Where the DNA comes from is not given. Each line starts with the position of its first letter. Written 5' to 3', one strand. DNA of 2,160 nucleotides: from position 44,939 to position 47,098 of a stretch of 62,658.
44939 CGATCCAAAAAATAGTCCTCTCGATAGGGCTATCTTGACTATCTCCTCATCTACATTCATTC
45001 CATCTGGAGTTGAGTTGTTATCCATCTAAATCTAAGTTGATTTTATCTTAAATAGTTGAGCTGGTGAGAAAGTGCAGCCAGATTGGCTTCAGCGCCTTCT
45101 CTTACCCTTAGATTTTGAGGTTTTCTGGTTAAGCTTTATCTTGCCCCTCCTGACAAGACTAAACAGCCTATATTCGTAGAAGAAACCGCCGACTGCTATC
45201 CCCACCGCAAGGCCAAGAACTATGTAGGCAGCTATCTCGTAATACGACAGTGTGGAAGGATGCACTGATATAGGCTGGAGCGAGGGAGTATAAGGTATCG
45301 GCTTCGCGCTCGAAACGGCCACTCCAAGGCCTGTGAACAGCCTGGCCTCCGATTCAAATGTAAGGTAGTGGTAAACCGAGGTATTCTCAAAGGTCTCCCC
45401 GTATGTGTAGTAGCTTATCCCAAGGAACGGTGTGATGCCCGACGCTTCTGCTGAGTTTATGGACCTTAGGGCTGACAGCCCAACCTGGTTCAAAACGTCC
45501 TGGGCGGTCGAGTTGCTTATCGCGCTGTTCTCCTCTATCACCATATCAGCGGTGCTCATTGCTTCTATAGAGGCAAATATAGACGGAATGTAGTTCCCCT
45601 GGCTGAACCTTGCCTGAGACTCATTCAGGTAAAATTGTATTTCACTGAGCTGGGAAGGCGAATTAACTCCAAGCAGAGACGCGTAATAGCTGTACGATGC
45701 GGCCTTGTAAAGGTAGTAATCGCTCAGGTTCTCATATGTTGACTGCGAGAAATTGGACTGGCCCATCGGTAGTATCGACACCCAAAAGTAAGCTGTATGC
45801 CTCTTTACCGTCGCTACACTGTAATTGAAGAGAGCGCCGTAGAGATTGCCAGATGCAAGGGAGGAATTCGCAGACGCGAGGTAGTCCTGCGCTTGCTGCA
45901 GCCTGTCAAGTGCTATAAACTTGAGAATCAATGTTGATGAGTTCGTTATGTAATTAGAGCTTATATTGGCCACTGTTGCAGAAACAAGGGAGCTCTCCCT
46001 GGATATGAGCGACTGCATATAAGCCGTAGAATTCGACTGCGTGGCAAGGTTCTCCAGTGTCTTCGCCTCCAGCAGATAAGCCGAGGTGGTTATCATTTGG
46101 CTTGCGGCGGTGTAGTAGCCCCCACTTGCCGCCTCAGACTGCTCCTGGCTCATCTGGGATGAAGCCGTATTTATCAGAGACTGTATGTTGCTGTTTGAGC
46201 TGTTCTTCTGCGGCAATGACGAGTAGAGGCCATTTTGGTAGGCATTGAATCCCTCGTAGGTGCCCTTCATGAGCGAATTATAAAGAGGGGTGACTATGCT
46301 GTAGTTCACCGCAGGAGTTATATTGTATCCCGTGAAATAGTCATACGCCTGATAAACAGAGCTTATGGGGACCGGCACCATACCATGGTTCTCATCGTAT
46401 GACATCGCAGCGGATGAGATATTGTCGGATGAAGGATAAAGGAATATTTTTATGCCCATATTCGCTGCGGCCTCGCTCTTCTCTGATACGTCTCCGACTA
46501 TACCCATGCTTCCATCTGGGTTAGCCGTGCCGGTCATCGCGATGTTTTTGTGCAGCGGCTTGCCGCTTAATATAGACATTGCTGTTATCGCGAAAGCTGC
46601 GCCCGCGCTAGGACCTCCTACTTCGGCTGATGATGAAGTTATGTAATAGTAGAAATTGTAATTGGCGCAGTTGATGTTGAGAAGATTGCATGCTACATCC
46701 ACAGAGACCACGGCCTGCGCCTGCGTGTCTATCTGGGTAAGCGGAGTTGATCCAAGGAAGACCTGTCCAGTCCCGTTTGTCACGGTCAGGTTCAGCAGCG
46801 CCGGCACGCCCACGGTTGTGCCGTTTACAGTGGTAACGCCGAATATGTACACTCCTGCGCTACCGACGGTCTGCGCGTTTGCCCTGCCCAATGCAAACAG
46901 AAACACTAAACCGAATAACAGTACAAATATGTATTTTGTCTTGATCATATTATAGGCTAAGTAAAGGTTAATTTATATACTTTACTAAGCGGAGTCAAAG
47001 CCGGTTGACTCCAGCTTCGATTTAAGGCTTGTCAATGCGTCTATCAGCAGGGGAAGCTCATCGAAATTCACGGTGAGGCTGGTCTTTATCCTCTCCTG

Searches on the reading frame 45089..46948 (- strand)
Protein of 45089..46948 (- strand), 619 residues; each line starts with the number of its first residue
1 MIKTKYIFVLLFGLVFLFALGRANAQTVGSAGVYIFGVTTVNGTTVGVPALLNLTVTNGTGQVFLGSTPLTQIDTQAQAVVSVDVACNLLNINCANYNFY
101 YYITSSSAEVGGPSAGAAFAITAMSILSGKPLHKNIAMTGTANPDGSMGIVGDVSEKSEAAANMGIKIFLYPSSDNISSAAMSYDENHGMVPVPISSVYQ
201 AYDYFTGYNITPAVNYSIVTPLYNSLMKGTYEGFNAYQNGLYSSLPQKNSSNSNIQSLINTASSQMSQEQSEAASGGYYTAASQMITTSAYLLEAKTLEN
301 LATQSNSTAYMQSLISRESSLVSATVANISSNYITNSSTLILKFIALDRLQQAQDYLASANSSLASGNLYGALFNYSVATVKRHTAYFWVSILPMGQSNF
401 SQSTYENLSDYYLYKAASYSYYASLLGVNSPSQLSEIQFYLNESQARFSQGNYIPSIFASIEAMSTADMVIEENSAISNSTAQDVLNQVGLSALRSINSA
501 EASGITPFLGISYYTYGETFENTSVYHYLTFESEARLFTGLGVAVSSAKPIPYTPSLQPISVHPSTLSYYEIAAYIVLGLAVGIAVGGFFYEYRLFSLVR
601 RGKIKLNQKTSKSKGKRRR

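Call 30: search_protein_families(library=pfam, proteins=[window:45089-46948:-], max_evalue=0.1)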
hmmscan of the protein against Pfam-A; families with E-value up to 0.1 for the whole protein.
window:45089-46948:- (619 aa): 1 family
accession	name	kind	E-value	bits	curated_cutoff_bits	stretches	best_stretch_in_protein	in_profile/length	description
PF05362.19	Lon_C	-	2.1e-09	37.7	21.1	1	108-175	105-172/205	Lon protease (S16) C-terminal proteolytic domain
